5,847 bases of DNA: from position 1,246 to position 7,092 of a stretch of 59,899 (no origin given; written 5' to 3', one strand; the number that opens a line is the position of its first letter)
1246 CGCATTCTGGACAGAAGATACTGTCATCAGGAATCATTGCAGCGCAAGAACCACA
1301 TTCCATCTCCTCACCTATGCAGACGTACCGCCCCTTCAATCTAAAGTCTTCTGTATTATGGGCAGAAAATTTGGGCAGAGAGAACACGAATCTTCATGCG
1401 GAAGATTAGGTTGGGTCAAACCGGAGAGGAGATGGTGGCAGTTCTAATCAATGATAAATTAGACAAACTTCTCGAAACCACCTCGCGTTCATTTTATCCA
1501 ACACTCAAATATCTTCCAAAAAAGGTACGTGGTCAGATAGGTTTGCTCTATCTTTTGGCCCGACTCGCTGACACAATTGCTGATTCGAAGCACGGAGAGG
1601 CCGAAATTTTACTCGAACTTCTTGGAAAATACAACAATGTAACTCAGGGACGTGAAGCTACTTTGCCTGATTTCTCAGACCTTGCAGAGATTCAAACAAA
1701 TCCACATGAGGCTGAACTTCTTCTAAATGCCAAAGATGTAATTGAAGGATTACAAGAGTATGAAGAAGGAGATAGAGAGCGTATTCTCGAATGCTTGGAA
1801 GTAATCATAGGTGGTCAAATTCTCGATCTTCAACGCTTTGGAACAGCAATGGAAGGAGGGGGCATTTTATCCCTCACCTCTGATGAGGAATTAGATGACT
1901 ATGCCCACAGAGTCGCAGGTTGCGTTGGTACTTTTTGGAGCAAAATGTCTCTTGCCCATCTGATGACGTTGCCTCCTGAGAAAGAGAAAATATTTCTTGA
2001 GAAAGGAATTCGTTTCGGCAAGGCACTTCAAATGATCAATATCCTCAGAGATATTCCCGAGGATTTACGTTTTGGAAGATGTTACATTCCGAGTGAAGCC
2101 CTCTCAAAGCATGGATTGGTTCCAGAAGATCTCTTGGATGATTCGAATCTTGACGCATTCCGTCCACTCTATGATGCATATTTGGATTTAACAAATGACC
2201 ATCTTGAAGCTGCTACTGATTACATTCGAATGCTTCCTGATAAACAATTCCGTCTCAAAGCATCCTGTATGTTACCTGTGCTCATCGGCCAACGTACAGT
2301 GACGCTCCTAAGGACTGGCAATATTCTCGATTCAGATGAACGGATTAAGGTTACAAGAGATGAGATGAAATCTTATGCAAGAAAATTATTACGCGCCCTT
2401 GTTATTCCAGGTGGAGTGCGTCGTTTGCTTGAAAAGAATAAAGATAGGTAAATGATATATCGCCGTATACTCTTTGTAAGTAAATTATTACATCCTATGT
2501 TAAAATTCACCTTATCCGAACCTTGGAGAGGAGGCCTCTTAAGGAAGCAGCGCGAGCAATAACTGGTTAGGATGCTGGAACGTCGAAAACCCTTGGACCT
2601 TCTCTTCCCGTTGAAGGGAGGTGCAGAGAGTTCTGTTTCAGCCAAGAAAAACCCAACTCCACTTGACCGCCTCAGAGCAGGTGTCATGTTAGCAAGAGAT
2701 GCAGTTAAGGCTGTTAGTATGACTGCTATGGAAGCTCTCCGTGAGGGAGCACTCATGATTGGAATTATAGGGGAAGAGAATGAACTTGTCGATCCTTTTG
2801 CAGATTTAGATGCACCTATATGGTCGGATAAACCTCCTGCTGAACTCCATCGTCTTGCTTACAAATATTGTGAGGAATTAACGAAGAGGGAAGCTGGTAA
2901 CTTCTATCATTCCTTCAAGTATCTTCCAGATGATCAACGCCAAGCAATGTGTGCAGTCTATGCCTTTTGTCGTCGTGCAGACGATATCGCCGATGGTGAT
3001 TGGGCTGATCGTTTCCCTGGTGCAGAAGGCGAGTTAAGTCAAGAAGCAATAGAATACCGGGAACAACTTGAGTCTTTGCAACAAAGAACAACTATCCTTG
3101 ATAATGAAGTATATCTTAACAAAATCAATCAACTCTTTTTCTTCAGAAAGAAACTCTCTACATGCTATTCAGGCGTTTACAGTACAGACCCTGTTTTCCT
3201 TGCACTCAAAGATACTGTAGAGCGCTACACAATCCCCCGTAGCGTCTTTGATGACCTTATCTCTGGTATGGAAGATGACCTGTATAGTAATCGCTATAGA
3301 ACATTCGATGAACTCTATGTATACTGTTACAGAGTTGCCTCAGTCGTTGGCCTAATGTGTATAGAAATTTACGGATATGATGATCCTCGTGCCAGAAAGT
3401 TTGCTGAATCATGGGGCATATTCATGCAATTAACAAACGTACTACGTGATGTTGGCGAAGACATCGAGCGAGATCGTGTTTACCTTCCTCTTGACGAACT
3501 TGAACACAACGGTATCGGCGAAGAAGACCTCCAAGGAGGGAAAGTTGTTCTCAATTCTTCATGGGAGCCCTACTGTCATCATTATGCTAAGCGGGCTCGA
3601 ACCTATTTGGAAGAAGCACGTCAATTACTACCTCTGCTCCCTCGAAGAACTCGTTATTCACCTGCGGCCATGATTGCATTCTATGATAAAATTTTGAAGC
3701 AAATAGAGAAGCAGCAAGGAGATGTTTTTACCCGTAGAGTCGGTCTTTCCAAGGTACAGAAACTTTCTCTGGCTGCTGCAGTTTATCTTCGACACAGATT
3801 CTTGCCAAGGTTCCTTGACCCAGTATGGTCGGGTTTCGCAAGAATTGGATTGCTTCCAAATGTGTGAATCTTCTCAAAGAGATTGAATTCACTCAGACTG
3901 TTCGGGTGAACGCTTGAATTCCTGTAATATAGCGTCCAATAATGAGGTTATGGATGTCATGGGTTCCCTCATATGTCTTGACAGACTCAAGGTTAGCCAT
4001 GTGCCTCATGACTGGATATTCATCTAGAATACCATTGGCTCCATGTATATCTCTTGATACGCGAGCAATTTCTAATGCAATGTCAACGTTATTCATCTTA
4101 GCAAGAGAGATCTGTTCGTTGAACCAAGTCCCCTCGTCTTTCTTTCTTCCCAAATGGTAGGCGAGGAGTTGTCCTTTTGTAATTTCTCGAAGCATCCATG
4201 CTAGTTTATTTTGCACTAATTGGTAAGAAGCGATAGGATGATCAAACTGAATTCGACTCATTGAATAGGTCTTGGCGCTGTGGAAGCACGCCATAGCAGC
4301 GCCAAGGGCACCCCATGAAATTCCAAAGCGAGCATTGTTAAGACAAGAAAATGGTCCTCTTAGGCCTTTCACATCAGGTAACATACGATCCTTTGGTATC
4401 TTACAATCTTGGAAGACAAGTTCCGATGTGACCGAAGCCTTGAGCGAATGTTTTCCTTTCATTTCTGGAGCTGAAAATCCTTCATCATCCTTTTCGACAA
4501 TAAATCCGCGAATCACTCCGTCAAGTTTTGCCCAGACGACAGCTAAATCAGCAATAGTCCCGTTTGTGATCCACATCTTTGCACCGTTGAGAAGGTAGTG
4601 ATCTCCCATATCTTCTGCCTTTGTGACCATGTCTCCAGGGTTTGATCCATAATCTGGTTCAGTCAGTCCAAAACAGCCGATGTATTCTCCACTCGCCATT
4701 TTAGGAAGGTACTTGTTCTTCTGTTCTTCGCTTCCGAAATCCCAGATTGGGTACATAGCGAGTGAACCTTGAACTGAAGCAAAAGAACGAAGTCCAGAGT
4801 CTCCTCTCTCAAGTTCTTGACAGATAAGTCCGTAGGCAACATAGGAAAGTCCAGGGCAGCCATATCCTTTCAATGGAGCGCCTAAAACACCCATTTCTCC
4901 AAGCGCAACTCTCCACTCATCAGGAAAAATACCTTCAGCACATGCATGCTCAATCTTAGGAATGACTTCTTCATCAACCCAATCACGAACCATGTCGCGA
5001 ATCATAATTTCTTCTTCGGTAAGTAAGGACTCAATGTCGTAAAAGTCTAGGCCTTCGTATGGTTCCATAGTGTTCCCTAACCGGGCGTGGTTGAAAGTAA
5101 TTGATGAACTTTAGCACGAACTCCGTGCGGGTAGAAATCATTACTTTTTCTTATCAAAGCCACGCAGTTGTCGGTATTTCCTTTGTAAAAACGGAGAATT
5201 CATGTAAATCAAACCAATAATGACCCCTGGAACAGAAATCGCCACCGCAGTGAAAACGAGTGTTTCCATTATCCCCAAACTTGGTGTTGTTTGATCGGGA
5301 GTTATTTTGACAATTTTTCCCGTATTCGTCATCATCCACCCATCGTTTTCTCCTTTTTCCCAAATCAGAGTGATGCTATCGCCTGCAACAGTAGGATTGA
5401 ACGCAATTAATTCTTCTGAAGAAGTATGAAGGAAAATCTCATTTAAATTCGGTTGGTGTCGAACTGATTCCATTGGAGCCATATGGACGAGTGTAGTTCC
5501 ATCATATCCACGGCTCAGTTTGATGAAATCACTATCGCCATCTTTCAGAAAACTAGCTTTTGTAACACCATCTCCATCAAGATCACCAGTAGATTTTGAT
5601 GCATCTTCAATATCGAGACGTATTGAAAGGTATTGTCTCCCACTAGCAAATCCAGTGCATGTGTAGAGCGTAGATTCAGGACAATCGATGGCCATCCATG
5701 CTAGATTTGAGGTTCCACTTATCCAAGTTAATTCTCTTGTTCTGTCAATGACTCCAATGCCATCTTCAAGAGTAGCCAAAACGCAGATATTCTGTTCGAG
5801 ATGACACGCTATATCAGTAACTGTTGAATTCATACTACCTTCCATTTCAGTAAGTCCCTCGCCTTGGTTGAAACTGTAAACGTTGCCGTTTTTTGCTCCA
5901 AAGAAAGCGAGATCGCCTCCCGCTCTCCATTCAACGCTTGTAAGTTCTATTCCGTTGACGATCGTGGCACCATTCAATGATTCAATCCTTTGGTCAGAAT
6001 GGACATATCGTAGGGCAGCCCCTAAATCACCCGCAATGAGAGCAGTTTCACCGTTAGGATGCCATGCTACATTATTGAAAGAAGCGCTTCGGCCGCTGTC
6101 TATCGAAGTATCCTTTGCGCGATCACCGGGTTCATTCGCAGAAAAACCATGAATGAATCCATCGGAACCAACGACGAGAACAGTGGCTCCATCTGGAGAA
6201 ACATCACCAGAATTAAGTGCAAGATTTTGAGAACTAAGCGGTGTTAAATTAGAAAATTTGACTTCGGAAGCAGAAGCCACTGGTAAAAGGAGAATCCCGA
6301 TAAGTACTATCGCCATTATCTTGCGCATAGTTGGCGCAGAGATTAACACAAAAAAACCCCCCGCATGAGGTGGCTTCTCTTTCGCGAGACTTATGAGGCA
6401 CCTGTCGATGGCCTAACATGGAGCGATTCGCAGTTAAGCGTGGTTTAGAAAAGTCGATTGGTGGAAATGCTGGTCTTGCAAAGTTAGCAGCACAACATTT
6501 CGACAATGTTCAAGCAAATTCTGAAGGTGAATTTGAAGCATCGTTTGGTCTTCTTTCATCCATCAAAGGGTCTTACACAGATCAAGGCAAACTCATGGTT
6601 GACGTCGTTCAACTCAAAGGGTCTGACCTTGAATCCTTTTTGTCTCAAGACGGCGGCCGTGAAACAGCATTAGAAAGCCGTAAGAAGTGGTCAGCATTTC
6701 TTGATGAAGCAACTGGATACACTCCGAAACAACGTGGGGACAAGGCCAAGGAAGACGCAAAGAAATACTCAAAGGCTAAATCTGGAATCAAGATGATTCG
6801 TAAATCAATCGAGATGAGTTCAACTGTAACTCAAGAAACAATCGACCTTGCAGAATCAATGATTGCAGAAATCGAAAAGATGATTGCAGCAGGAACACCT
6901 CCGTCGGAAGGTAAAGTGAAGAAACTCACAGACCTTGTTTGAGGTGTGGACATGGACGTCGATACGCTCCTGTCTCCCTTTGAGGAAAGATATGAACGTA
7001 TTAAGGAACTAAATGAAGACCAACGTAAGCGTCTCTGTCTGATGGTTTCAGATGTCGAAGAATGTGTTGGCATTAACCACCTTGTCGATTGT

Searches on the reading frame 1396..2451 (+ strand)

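Call 60: search_protein_families(library=pfam, proteins=[window:1396-2451:+], max_evalue=0.001)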
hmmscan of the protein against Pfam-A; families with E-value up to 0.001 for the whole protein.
window:1396-2451:+ (351 aa): 1 family
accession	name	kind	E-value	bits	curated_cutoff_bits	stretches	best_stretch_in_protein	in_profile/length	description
PF00494.24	SQS_PSY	-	1.3e-44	153.3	26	1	28-321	3-261/263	Squalene/phytoene synthase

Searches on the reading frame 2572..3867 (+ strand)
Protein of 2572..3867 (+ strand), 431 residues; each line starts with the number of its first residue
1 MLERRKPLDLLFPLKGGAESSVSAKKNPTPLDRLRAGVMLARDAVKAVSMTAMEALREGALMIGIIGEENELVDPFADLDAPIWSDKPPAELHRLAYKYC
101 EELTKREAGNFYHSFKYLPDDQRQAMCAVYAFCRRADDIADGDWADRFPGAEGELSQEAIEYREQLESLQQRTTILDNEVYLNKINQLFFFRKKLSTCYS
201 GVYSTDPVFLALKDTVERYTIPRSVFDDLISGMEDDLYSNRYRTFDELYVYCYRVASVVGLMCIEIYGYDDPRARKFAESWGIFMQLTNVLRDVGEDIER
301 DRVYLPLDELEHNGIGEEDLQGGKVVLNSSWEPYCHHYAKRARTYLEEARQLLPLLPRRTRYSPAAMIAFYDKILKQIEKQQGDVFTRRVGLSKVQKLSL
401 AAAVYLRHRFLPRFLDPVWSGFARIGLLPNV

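Call 60: search_protein_families(library=pfam, proteins=[window:2572-3867:+], max_evalue=0.001)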
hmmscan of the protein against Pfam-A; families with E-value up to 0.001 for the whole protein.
window:2572-3867:+ (431 aa): 1 family
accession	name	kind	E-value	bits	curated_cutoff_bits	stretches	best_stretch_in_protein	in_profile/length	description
PF00494.24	SQS_PSY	-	2.3e-74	250.8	26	1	106-395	3-262/263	Squalene/phytoene synthase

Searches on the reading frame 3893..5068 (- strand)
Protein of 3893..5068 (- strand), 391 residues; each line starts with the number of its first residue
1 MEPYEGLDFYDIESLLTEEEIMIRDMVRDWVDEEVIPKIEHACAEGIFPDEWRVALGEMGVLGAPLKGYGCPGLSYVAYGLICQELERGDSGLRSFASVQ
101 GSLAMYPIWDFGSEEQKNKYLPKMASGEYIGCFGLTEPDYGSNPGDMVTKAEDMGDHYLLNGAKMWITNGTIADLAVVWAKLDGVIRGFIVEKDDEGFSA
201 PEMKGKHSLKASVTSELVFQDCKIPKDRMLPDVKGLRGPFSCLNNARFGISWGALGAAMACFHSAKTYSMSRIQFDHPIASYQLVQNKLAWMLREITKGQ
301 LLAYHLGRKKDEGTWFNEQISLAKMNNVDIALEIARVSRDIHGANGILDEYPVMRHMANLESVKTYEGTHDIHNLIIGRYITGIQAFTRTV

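Call 60: search_protein_families(library=pfam, proteins=[window:3893-5068:-], max_evalue=0.001)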
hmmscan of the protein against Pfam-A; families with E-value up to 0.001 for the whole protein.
window:3893-5068:- (391 aa): 4 families
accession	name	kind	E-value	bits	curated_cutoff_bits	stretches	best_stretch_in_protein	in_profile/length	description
PF02771.21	Acyl-CoA_dh_N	-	3.2e-34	118.1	22.9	1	17-128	1-113/113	Acyl-CoA dehydrogenase, N-terminal domain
PF00441.29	Acyl-CoA_dh_1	-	4.7e-30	105.2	22.4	1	234-380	2-148/150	Acyl-CoA dehydrogenase, C-terminal domain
PF02770.24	Acyl-CoA_dh_M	-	1.2e-20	73.9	33.3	1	132-222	1-97/97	Acyl-CoA dehydrogenase, middle domain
PF08028.16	Acyl-CoA_dh_2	-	4.6e-07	30.6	22.7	1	250-369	3-132/134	Acyl-CoA dehydrogenase, C-terminal domain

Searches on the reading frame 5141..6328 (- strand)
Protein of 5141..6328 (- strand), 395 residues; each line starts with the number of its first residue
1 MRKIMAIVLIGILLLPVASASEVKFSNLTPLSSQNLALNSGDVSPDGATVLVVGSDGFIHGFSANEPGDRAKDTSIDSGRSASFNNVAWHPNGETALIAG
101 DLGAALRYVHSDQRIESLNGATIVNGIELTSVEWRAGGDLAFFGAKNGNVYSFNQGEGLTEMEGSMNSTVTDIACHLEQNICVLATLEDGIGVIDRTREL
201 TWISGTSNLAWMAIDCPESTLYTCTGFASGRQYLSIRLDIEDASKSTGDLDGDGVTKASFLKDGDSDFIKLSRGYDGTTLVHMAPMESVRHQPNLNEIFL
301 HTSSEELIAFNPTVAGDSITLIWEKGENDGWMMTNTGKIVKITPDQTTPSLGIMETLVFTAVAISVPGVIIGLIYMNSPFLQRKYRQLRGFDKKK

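Call 60: search_protein_families(library=pfam, proteins=[window:5141-6328:-], max_evalue=0.001)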
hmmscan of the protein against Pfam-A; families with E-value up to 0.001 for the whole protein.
window:5141-6328:- (395 aa): 1 family
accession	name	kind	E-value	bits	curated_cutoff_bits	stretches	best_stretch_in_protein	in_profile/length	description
PF25174.1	Beta-prop_THOC3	-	0.00048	19.7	305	0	43-195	10-157/272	THOC3 beta-propeller domain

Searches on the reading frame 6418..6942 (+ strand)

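Call 60: search_protein_families(library=pfam, proteins=[window:6418-6942:+], max_evalue=0.001)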
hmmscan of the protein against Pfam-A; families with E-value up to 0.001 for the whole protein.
window:6418-6942:+ (174 aa): 1 family
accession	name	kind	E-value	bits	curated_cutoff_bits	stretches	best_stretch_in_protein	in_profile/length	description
PF18446.7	DUF5611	-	9.9e-15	55.5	25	1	1-111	1-101/102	Domain of unknown function (DUF5611)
